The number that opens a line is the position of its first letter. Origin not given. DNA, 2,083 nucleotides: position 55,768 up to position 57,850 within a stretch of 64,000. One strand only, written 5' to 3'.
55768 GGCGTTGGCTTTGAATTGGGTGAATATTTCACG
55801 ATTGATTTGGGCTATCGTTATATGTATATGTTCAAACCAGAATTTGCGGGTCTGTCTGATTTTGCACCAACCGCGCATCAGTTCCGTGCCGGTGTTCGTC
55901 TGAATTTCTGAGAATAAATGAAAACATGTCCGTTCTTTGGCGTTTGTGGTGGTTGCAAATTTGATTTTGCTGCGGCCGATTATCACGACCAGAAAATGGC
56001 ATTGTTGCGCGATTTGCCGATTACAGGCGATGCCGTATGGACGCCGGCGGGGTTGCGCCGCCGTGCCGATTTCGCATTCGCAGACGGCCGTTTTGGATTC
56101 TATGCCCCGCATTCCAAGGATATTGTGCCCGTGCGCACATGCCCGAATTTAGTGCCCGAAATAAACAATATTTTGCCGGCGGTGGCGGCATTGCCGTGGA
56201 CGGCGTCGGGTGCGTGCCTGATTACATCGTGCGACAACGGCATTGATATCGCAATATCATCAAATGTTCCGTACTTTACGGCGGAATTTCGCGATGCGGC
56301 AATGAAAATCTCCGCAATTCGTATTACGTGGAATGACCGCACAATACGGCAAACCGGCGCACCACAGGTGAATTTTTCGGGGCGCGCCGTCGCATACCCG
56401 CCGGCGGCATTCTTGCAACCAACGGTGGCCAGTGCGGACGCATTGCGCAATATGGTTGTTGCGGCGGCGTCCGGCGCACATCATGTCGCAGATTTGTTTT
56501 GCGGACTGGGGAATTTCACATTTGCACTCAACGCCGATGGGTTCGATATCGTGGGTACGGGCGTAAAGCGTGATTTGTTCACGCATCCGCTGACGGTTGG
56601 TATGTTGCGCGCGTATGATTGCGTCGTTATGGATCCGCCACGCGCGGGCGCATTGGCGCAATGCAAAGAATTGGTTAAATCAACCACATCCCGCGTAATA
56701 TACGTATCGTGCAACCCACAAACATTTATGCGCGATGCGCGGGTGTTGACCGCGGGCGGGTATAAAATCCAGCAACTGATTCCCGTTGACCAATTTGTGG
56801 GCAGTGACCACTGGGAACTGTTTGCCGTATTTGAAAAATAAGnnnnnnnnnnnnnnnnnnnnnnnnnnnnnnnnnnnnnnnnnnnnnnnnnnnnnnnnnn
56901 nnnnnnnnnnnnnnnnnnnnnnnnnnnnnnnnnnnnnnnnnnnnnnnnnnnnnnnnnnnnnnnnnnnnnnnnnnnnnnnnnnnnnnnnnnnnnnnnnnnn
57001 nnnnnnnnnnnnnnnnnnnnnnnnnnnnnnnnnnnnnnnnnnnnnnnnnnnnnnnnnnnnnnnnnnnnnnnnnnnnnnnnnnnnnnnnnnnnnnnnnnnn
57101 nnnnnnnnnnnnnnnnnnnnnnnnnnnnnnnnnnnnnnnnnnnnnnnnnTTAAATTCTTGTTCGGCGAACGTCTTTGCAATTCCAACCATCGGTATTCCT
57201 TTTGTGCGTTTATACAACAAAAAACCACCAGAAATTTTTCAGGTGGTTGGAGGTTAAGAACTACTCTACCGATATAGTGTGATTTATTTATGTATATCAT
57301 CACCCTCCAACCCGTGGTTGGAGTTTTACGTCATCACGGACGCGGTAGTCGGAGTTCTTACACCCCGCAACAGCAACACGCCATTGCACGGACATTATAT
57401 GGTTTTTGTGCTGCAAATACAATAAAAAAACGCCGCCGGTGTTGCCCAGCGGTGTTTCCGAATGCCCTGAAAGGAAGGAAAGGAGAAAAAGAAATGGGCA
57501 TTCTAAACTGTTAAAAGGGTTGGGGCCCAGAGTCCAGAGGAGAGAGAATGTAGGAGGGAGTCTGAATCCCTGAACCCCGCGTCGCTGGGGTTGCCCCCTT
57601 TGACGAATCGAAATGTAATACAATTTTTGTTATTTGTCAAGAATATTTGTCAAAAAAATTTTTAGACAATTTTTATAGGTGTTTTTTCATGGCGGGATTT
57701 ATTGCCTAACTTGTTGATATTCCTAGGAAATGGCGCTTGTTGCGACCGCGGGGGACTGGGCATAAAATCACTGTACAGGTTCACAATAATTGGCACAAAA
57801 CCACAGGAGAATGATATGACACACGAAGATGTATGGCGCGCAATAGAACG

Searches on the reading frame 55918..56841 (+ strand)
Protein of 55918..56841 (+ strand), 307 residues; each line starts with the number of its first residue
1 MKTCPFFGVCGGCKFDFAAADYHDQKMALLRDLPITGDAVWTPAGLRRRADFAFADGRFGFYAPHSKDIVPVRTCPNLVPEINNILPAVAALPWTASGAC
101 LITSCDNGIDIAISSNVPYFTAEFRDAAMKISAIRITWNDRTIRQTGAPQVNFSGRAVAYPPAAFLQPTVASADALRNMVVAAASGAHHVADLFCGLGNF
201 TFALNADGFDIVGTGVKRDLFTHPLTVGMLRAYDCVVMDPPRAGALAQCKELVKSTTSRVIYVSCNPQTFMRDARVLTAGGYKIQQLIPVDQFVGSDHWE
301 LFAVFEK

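Call 13: search_protein_families(library=pfam, proteins=[window:55918-56841:+])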
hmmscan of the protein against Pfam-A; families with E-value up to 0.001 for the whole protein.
window:55918-56841:+ (307 aa): 1 family
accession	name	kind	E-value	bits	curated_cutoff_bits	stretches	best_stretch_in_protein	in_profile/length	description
PF05958.17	tRNA_U5-meth_tr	-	1.4e-14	54.3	23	1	233-301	282-350/357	tRNA (Uracil-5-)-methyltransferase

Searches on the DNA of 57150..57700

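Call 17: search_rna_families(source=window, start=57150, end=57700, threshold=evalue, max_evalue=10, show_alignments=2)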
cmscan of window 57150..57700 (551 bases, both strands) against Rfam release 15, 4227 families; matches with E-value up to 10: 11.
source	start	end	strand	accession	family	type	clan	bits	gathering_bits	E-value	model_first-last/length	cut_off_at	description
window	57421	57531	+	RF00516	ylbH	Cis-reg; leader;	-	21.4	50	0.025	1-122/122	no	ylbH leader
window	57248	57309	-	RF00055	SNORD96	Gene; snRNA; snoRNA; CD-box;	CL00072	19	43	0.87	1-85/85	no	Small nucleolar RNA SNORD96 family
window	57576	57695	-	RF01221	snoU6-47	Gene; snRNA; snoRNA; CD-box;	-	18.1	54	2.5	1-132/132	no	Small nucleolar RNA U6-47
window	57248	57309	-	RF01189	sn1502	Gene; snRNA; snoRNA; CD-box;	-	15.2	60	4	1-87/87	no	Small nucleolar RNA sn1502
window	57566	57680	+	RF00015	U4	Gene; snRNA; splicing;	CL00007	14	46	0.95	1-138/138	no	U4 spliceosomal RNA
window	57297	57340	-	RF00289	SNORND104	Gene; snRNA; snoRNA; CD-box;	CL00077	13.9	40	1.8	1-70/70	no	Small nucleolar RNA SNORD104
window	57217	57271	-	RF02399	NsiR1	Gene; sRNA;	-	13.8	39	5.8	1-60/60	no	Nitrogen stress-induced RNA 1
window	57422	57502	-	RF02676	Esr41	Gene; sRNA;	-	13.7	102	6.9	1-74/74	no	Enterohemorrhagic E. coli sRNA 41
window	57188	57246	-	RF03036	osmY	Gene; sRNA;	-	13.1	46.9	2.9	1-72/72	no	osmY RNA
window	57460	57537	-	RF02273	FsrA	Gene;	-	12.4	80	6.9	1-83/83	no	FsrA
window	57477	57600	+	RF02158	NPPA-AS1_3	Gene; lncRNA;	-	12.2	55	3.6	1-108/108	no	NPPA antisense RNA 1 conserved region 3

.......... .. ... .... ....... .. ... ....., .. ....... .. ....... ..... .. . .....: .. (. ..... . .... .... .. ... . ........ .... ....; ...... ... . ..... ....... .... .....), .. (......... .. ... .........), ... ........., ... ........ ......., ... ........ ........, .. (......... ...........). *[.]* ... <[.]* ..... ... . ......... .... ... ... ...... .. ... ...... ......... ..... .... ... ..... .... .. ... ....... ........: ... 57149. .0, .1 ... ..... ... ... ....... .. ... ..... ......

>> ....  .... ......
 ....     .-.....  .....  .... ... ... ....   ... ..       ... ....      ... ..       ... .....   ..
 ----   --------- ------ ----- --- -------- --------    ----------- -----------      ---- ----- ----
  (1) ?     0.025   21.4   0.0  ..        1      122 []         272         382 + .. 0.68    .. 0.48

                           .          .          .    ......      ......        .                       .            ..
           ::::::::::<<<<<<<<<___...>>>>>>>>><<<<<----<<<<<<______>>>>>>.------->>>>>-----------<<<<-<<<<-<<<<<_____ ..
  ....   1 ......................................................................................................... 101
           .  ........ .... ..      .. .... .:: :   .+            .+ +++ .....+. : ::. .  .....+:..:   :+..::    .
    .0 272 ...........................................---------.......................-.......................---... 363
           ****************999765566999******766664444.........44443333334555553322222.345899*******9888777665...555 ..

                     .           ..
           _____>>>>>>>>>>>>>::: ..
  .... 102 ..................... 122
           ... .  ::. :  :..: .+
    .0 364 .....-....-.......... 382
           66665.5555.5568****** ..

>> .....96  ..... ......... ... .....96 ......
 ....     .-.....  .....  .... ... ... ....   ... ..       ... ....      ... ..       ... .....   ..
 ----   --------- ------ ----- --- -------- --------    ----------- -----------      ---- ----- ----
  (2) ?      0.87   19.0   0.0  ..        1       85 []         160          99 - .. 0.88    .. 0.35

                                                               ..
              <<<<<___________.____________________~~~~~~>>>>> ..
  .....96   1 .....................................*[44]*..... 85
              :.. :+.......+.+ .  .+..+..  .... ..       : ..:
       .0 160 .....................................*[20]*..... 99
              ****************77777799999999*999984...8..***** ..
